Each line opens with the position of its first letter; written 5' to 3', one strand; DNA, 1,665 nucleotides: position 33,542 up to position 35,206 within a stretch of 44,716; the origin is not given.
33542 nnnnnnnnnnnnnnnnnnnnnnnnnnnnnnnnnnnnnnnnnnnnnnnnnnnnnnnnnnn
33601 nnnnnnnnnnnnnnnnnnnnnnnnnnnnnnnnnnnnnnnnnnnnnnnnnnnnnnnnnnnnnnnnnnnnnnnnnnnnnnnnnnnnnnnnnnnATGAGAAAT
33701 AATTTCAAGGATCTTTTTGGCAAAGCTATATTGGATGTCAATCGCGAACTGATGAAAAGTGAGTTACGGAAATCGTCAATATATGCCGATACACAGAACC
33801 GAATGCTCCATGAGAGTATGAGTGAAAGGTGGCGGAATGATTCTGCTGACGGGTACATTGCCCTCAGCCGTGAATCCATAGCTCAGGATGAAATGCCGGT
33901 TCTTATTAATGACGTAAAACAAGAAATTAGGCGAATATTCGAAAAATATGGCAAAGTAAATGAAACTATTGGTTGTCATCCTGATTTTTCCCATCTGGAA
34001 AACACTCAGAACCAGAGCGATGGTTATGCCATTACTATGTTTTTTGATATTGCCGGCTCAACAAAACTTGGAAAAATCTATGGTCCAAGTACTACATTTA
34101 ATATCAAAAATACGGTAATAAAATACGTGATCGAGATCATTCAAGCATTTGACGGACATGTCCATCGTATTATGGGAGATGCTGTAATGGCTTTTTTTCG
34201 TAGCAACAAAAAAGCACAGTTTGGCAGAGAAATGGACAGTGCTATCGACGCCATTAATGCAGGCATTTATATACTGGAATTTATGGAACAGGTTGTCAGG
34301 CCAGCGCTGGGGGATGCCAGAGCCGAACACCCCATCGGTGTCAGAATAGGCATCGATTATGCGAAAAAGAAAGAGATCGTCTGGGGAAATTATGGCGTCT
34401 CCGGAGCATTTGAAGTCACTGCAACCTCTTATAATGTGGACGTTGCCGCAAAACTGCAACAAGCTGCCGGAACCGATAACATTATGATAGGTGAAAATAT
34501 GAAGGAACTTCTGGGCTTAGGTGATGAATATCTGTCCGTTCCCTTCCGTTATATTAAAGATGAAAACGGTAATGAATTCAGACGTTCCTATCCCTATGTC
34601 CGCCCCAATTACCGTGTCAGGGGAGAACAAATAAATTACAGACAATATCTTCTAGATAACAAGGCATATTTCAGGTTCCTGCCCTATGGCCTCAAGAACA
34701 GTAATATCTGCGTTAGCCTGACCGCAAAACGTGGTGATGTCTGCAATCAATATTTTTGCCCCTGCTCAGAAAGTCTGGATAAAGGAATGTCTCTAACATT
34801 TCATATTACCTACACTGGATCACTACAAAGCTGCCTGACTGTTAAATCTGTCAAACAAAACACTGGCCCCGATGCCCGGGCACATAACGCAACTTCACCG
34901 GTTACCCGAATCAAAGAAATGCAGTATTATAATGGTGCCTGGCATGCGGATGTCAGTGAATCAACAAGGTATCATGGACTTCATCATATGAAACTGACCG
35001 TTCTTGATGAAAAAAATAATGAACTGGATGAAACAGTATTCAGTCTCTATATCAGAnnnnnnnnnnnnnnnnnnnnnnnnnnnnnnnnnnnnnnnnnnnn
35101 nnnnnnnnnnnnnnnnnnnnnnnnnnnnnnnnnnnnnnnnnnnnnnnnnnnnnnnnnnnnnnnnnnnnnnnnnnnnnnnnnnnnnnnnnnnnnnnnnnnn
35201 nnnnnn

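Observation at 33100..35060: Low-GC two-gene cassette: 3-TM membrane protein plus class III nucleotide cyclase, a candidate non-canonical cyclic-nucleotide defence system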

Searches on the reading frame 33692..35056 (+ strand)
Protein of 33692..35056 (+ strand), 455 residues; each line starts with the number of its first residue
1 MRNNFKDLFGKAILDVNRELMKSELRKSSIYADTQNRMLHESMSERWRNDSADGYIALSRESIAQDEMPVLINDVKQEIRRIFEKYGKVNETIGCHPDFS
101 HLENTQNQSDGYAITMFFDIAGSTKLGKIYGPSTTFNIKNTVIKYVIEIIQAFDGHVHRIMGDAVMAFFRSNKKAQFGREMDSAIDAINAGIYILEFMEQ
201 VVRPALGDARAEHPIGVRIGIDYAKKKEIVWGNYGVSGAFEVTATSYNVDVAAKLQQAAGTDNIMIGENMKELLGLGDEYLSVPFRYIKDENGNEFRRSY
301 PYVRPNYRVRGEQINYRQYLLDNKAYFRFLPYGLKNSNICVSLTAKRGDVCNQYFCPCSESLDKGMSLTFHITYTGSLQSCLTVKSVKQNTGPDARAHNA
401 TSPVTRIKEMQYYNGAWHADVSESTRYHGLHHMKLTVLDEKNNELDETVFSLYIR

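Call 3: search_protein_families(proteins=[window:33692-35056:+], library=padloc, max_evalue=0.01)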
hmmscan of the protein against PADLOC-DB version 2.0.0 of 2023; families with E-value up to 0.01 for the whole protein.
window:33692-35056:+ (455 aa): 11 families
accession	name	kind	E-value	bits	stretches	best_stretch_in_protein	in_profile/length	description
PDLC00764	PycC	-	4.3e-110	366.7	1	28-455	13-449/449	Pycsar cyclase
PDLC02370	PycC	-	3.9e-103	343.4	1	34-408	16-336/340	-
PDLC00761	PycC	-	8.1e-55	184.4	1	60-454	52-437/438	Pycsar cyclase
PDLC00767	PycC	-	1.5e-44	150.7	1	28-340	13-305/337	Pycsar cyclase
PDLC02367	PycC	-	1.9e-17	61.5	1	72-270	4-188/226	-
PDLC02369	PycC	-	9.1e-12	43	1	73-274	7-191/248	-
PDLC00734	PycC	-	2.2e-11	41.5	1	111-259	188-324/374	Pycsar cyclase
PDLC00766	PycC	-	2.3e-11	41.6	1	73-270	5-191/232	Pycsar cyclase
PDLC00763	PycC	-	1.6e-07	28.9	1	111-269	52-202/268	Pycsar cyclase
PDLC02368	PycC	-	1e-05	23.3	1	76-271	10-197/234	-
PDLC00765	PycC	-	1e-05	22.8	1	31-273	178-411/477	Pycsar cyclase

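Call 4: search_protein_families(proteins=[window:33692-35056:+], library=ncbifam, max_evalue=0.01)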
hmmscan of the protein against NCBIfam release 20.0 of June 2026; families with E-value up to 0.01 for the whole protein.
window:33692-35056:+ (455 aa): 0 families

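Call 7: profile_search(protein=window:33692-35056:+)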
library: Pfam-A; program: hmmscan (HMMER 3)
A. the first sequence (455 residues): domains with independent E <= 10: 2; with E <= 0.001: 2
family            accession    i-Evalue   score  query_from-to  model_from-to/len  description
AGS_C             PF18134.7     2.2e-06    28.1     341-441        25-114/129  Adenylyl/Guanylyl and SMODS C-terminal sensor domain
Guanylate_cyc     PF00211.25      3e-05    24.1     115-275        11-156/183  Adenylate and Guanylate cyclase catalytic domain

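Call 9: search_solved_structures(query=window:33692-35056:+, max_evalue=0.01, show_alignments=2)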
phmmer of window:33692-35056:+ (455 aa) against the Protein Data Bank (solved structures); distinct sequences matched with E-value up to 0.01: 6.
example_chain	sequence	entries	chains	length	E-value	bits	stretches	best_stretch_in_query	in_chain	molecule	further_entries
8jsf_A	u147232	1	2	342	2.6e-30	109.2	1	85-322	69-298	cytidylate cyclase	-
3r5g_A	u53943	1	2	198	7.8e-08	35.1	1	114-270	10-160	CyaB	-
1wc1_A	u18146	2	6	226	5.7e-06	29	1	113-270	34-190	ADENYLATE CYCLASE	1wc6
1wc0_A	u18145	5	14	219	6.3e-06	28.9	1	115-270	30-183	ADENYLATE CYCLASE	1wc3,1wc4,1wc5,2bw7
7r65_A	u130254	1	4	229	0.0018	20.8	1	71-246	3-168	Adenylate/guanylate cyclase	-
4wp3_A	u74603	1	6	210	0.0079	18.7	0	108-185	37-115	Ma1120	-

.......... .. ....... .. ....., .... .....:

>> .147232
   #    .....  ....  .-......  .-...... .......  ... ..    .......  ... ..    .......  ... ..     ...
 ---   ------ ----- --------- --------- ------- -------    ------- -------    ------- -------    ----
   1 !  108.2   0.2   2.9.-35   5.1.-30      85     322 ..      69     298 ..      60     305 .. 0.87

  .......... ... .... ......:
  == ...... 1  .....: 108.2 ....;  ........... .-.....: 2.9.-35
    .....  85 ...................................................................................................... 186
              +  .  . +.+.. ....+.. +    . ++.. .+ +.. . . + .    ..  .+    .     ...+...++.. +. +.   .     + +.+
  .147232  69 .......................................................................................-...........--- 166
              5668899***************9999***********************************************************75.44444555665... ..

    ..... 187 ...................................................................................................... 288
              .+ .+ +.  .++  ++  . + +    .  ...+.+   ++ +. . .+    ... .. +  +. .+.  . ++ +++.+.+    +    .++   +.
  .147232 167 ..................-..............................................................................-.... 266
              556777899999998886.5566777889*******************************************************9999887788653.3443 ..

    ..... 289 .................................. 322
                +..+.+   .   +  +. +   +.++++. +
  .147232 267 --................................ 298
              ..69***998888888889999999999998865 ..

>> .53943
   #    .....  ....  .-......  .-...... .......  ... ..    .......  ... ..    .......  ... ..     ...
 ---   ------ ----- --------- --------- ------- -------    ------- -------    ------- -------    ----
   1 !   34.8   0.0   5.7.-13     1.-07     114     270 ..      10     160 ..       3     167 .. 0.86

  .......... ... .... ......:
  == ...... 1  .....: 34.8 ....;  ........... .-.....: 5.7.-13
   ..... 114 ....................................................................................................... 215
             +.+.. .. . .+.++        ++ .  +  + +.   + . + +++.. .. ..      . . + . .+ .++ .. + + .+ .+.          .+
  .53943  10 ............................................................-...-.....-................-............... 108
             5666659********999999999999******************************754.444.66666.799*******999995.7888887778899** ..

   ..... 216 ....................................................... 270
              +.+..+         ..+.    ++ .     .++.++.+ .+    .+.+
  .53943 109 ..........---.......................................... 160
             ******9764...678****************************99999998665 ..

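Call 18: find_homologous_proteins(query=window:33692-35056:+, max_evalue=0.00001)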
Query window:33692-35056:+ (455 aa): 401 proteins with E <= 0.00001 among 4167 candidates; the best 120 are listed.
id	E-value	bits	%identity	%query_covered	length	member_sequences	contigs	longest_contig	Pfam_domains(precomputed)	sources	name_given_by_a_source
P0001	2.7e-296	1001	96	100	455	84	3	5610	PF18134.8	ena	-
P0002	1.5e-228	777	74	100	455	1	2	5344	PF00211.26,PF18134.8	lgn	-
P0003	6.8e-218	742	72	100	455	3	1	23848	PF00211.26,PF18134.8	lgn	-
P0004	3.3e-217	740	71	100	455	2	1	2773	PF00211.26,PF18134.8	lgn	-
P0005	1.6e-216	738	72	100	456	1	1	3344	PF00211.26,PF18134.8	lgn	-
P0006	4.3e-214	730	71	100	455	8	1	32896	PF00211.26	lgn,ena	-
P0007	7.4e-208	709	69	100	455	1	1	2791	PF00211.26,PF18134.8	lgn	-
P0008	1.9e-192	658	63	100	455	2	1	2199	PF00211.26,PF18134.8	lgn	-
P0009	9.0e-192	656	62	100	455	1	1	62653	PF00211.26,PF18134.8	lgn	-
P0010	5.4e-191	654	63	100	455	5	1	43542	PF00211.26,PF18134.8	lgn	-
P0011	1.3e-189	649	63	100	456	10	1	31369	PF00211.26,PF18134.8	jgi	-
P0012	6.2e-189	647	63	100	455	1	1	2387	PF00211.26,PF18134.8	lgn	-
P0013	2.8e-188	645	61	100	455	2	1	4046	PF00211.26,PF18134.8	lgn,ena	-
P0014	1.2e-186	639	61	100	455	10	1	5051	PF00211.26,PF18134.8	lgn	-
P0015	1.3e-186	639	61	100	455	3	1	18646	PF00211.26,PF18134.8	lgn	-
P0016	2.3e-186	638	62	100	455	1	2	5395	PF00211.26,PF18134.8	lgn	-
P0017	8.8e-186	636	60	100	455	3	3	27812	PF00211.26,PF18134.8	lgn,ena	-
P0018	1.3e-185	636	62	100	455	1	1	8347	PF00211.26,PF18134.8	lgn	-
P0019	6.2e-185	634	61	100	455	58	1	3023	PF00211.26,PF18134.8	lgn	-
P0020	9.1e-185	633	61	100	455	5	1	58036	PF00211.26,PF18134.8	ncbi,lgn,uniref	ncbi:nucleotide-binding domain-containing protein [Enterobacter mori]|uniref:nucleotide-binding doma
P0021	4.8e-184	631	60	100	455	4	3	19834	PF00211.26,PF18134.8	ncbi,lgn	-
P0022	6.9e-184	630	60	100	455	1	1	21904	PF00211.26,PF18134.8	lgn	-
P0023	8.5e-184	630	61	100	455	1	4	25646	PF00211.26,PF18134.8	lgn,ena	-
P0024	1.1e-183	630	60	100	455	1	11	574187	PF00211.26,PF18134.8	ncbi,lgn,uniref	ncbi:adenylate/guanylate cyclase domain-containing protein [Serratia marcescens]|uniref:nucleotide-b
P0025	3.1e-183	628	60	100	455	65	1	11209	PF00211.26,PF18134.8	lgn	-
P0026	5.8e-183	627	60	100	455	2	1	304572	PF00211.26,PF18134.8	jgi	jgi:class 3 adenylate cyclase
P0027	1.7e-182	626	60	100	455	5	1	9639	PF00211.26,PF18134.8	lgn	-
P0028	6.0e-182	624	60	100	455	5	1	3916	PF00211.26,PF18134.8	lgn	-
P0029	2.0e-181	622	60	100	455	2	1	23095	PF00211.26,PF18134.8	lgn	-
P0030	2.6e-181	622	61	100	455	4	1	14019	PF00211.26,PF18134.8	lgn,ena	-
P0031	4.3e-181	621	60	100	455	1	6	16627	PF00211.26,PF18134.8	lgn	-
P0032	1.4e-180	619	59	100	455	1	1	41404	PF00211.26,PF18134.8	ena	-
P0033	2.8e-178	612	60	97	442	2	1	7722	PF00211.26,PF18134.8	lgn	-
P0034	1.0e-174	600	77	75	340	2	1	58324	PF18134.8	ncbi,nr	ncbi:TPA: adenylate/guanylate cyclase domain-containing protein [Serratia fonticola]|nr:adenylate/gu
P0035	5.3e-172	591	60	100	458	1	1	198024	PF00211.26,PF18134.8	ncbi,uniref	ncbi:adenylate/guanylate cyclase domain-containing protein [Aeromonas allosaccharophila]|uniref:nucl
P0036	5.3e-172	591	60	100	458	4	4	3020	PF00211.26,PF18134.8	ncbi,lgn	ncbi:Adenylate cyclase 2 [compost metagenome]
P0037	5.2e-171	588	60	100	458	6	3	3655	PF00211.26,PF18134.8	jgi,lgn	-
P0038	4.2e-170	585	57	100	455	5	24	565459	PF00211.26,PF18134.8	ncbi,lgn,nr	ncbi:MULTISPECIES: adenylate/guanylate cyclase domain-containing protein [Enterobacteriaceae]|nr:MUL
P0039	4.4e-164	565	73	76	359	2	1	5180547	PF00211.26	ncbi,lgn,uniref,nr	ncbi:adenylate/guanylate cyclase domain-containing protein [Dickeya fangzhongdai]|uniref:adenylate/g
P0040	9.6e-161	554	57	100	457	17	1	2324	PF00211.26,PF18134.8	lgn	-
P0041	6.5e-159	548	56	100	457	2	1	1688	PF00211.26,PF18134.8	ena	-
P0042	7.0e-159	548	57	100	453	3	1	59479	PF00211.26,PF18134.8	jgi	jgi:adenylate cyclase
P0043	1.4e-147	511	66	75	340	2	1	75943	PF00211.26,PF18134.8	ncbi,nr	ncbi:adenylate/guanylate cyclase domain-containing protein (plasmid) [Pantoea dispersa]|nr:adenylate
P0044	8.8e-146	505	53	99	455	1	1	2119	PF00211.26,PF18134.8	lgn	-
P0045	9.0e-135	468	55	84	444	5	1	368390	PF00211.26,PF18134.8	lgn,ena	-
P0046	4.9e-133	463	50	99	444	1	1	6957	PF00211.26,PF18134.8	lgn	-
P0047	2.6e-131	457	49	100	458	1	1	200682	PF00211.26,PF18134.8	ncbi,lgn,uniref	ncbi:adenylate/guanylate cyclase domain-containing protein [Proteus cibi]|uniref:nucleotide-binding 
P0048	3.7e-129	450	50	100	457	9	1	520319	PF00211.26,PF18134.8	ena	-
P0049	3.6e-128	447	55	85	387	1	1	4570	PF00211.26,PF18134.8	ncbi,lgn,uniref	ncbi:adenylate/guanylate cyclase domain-containing protein [Xenorhabdus bovienii]|uniref:adenylate/g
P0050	1.5e-124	435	53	84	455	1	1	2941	PF00211.26,PF18134.8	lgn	-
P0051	7.4e-115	403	56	75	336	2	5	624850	PF00211.26,PF18134.8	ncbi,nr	ncbi:adenylate/guanylate cyclase domain-containing protein [Xenorhabdus bovienii]|nr:adenylate/guany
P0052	1.2e-106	376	44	97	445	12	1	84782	PF00211.26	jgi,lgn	jgi:adenylate cyclase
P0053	5.3e-106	374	43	97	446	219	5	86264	PF00211.26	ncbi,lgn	ncbi:adenylate/guanylate cyclase domain-containing protein [Enterobacter hormaechei]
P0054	7.9e-106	373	44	97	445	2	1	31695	PF00211.26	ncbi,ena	ncbi:adenylate/guanylate cyclase domain-containing protein [Salmonella enterica subsp. enterica sero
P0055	5.1e-104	367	43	97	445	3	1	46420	PF00211.26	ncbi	-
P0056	5.8e-104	367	44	97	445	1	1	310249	PF00211.26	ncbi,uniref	ncbi:adenylate/guanylate cyclase domain-containing protein [Cedecea sp. S5-13]|uniref:adenylate/guan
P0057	6.8e-104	367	46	91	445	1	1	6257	PF00211.26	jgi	-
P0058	3.5e-89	318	41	95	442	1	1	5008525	PF00211.26,PF18134.8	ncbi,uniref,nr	ncbi:adenylate/guanylate cyclase domain-containing protein [Pantoea sp. CCBC3-3-1]|uniref:adenylate/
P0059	4.0e-87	311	43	84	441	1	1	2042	PF00211.26,PF18134.8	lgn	-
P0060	7.4e-87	310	42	84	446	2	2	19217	PF00211.26,PF18134.8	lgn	-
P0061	1.9e-86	309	41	84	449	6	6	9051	PF00211.26,PF18134.8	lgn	-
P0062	2.9e-86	308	41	84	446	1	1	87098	PF00211.26,PF18134.8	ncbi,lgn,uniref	ncbi:adenylate/guanylate cyclase domain-containing protein [Pantoea sp.]|uniref:nucleotide-binding d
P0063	5.6e-86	308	41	84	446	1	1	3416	PF00211.26,PF18134.8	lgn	-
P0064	3.1e-85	305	38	97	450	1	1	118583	PF00211.26,PF18134.8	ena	-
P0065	5.9e-85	304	42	84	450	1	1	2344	PF00211.26,PF18134.8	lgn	-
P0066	1.0e-84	303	39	94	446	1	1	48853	PF00211.26,PF18134.8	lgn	-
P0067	1.5e-84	303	42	84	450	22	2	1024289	PF00211.26,PF18134.8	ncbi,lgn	-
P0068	2.2e-84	302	42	87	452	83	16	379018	PF00211.26,PF18134.8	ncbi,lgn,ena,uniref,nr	ncbi:adenylate/guanylate cyclase domain-containing protein [Klebsiella pneumoniae]|uniref:adenylate/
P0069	5.1e-84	301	42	85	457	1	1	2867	PF00211.26,PF18134.8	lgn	-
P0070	8.0e-84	300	41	84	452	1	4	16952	PF00211.26,PF18134.8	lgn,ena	-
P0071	1.3e-83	300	38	97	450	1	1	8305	PF00211.26,PF18134.8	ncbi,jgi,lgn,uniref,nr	ncbi:nucleotide-binding domain-containing protein [Atlantibacter hermannii]|uniref:nucleotide-bindin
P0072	3.3e-83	298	42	84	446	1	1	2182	PF00211.26,PF18134.8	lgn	-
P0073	4.5e-83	298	41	84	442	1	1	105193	PF00211.26,PF18134.8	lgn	-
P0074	6.3e-83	298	42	85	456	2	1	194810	PF00211.26,PF18134.8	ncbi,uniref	ncbi:nucleotide-binding domain-containing protein [Vibrio diabolicus]|uniref:nucleotide-binding doma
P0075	6.3e-83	298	40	84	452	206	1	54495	PF00211.26,PF18134.8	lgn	-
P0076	1.1e-81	293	41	84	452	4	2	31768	PF00211.26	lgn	-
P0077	1.1e-81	293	38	97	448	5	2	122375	PF00211.26,PF18134.8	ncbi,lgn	ncbi:adenylate/guanylate cyclase domain-containing protein [Cronobacter sakazakii]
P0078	2.0e-81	293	37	93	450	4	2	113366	PF00211.26,PF18134.8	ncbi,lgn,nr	ncbi:adenylate/guanylate cyclase domain-containing protein [Yersinia enterocolitica]|nr:adenylate/gu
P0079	2.1e-81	292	38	90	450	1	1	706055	PF00211.26,PF18134.8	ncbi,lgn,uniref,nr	ncbi:adenylate/guanylate cyclase domain-containing protein [Scandinavium sp. TWS1a]|uniref:adenylate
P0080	2.1e-81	292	42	84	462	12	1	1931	PF00211.26,PF18134.8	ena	-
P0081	4.0e-81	292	40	84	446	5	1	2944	PF00211.26,PF18134.8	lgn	-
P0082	4.3e-81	291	42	84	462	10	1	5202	PF00211.26,PF18134.8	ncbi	-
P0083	1.8e-80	289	40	84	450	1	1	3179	PF00211.26,PF18134.8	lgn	-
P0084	1.8e-80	289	42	87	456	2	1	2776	PF00211.26,PF18134.8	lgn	-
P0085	1.9e-80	289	37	91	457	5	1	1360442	PF00211.26,PF18134.8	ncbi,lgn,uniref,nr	ncbi:adenylate/guanylate cyclase domain-containing protein [Pantoea sp. Acro-807]|uniref:adenylate/g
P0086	3.3e-80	289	37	92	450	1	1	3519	PF00211.26,PF18134.8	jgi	-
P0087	3.8e-80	288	41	85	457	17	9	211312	PF00211.26,PF18134.8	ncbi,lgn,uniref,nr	ncbi:adenylate/guanylate cyclase domain-containing protein [Vibrio parahaemolyticus]|uniref:nucleoti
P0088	4.2e-80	288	41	85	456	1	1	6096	PF00211.26,PF18134.8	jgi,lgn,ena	-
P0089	6.0e-80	288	42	84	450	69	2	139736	PF00211.26,PF18134.8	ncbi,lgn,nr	ncbi:TPA: adenylate/guanylate cyclase domain-containing protein [Escherichia coli]|nr:adenylate/guan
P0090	1.4e-79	287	41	84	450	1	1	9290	PF00211.26,PF18134.8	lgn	-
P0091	1.7e-79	286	41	84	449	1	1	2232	PF00211.26,PF18134.8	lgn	-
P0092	1.7e-79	286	40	84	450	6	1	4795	PF00211.26,PF18134.8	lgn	-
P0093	3.3e-79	285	42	84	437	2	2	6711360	PF00211.26,PF18134.8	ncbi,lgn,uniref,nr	ncbi:Adenylate cyclase, class 3 [Pseudomonas sp. NFPP07]|uniref:nucleotide-binding domain-containing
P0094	4.0e-79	285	40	84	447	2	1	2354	PF00211.26,PF18134.8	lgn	-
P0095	4.6e-79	285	40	84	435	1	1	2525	PF00211.26,PF18134.8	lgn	-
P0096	4.9e-79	285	41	84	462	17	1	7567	PF00211.26,PF18134.8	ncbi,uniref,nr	ncbi:adenylate/guanylate cyclase domain-containing protein [Pseudoalteromonas sp. K222D]|uniref:nucl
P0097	7.0e-79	284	40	90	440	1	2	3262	PF00211.26,PF18134.8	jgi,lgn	-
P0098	7.8e-79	284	40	84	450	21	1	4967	PF00211.26,PF18134.8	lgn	-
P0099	1.8e-78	283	41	84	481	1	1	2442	PF18134.8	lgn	-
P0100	2.3e-78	282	39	84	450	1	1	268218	PF00211.26,PF18134.8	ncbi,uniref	ncbi:adenylate/guanylate cyclase domain-containing protein [Pectobacterium versatile]|uniref:nucleot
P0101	2.6e-78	282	37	93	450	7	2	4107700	PF00211.26,PF18134.8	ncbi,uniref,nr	ncbi:nucleotide-binding domain-containing protein [Erwinia pyrifoliae]|uniref:Adenylate/guanylate cy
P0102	5.1e-78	281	40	85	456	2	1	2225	PF00211.26,PF18134.8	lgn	-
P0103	5.5e-78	281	38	99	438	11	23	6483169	PF00211.26,PF18134.8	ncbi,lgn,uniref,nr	ncbi:nucleotide-binding domain-containing protein [Pseudomonas aeruginosa]|uniref:nucleotide-binding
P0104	7.6e-78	281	39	84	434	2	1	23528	PF00211.26,PF18134.8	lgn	-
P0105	9.6e-78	280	39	84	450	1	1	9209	PF00211.26,PF18134.8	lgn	-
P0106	1.0e-77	280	39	88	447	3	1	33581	PF18134.8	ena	-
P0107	1.2e-77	280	41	96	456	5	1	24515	PF00211.26,PF18134.8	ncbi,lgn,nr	ncbi:TPA: hypothetical protein KEV54_002757 [Proteus mirabilis]|nr:hypothetical protein [Proteus mir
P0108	1.4e-77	280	39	87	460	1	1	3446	PF00211.26,PF18134.8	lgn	-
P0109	1.9e-77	279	42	83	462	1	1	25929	PF00211.26,PF18134.8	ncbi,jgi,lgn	jgi:class 3 adenylate cyclase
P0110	2.5e-77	279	37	99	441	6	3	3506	PF00211.26,PF18134.8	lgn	-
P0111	4.6e-77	278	42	90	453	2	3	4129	PF00211.26,PF18134.8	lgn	-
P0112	7.8e-77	277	40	84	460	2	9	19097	PF00211.26,PF18134.8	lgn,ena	-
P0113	9.2e-77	277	39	96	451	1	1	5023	PF00211.26,PF18134.8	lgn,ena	-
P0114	9.4e-77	277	40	87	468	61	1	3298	PF18134.8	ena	-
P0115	1.5e-76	277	41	84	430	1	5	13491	PF18134.8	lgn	-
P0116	2.3e-76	276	40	90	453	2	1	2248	PF00211.26,PF18134.8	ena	-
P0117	4.7e-76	275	39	84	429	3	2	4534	PF00211.26,PF18134.8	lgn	-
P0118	6.8e-76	274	40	93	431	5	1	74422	PF00211.26,PF18134.8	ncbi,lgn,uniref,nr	ncbi:adenylate/guanylate cyclase domain-containing protein [Pseudomonas soli]|uniref:adenylate/guany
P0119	1.2e-75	274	41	93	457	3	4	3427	PF00211.26,PF18134.8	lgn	-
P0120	1.2e-75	273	39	91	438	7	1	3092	PF00211.26,PF18134.8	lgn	-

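Call 23: find_encoding_contigs(protein=P0024, flank=3000, max_places=2)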
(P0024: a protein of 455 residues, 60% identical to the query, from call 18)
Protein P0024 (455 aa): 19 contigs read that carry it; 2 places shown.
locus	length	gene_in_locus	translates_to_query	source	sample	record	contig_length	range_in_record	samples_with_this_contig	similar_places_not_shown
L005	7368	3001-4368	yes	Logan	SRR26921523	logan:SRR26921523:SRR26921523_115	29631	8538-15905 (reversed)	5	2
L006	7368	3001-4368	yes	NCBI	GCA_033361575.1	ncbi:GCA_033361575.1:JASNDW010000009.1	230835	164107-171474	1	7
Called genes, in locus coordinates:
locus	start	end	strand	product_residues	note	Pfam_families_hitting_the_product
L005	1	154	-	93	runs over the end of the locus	PF21983:NikA-like (faint), PF05713:MobC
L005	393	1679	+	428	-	PF27235:AF_1680 (weak)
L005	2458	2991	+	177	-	PF18967:PycTM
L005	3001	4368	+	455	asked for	PF00211:Guanylate_cyc (weak), PF18134:AGS_C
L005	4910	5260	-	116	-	-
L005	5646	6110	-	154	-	PF13353:Fer4_12, PF04055:Radical_SAM (weak)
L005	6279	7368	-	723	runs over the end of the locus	PF03477:ATP-cone, PF13597:NRDD, PF01228:Gly_radical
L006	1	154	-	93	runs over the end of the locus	PF21983:NikA-like (faint), PF05713:MobC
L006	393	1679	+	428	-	PF27235:AF_1680 (weak)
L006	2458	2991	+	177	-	PF18967:PycTM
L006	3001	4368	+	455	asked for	PF00211:Guanylate_cyc (weak), PF18134:AGS_C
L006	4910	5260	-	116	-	-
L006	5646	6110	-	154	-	PF13353:Fer4_12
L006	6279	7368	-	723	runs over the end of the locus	PF03477:ATP-cone, PF13597:NRDD, PF01228:Gly_radical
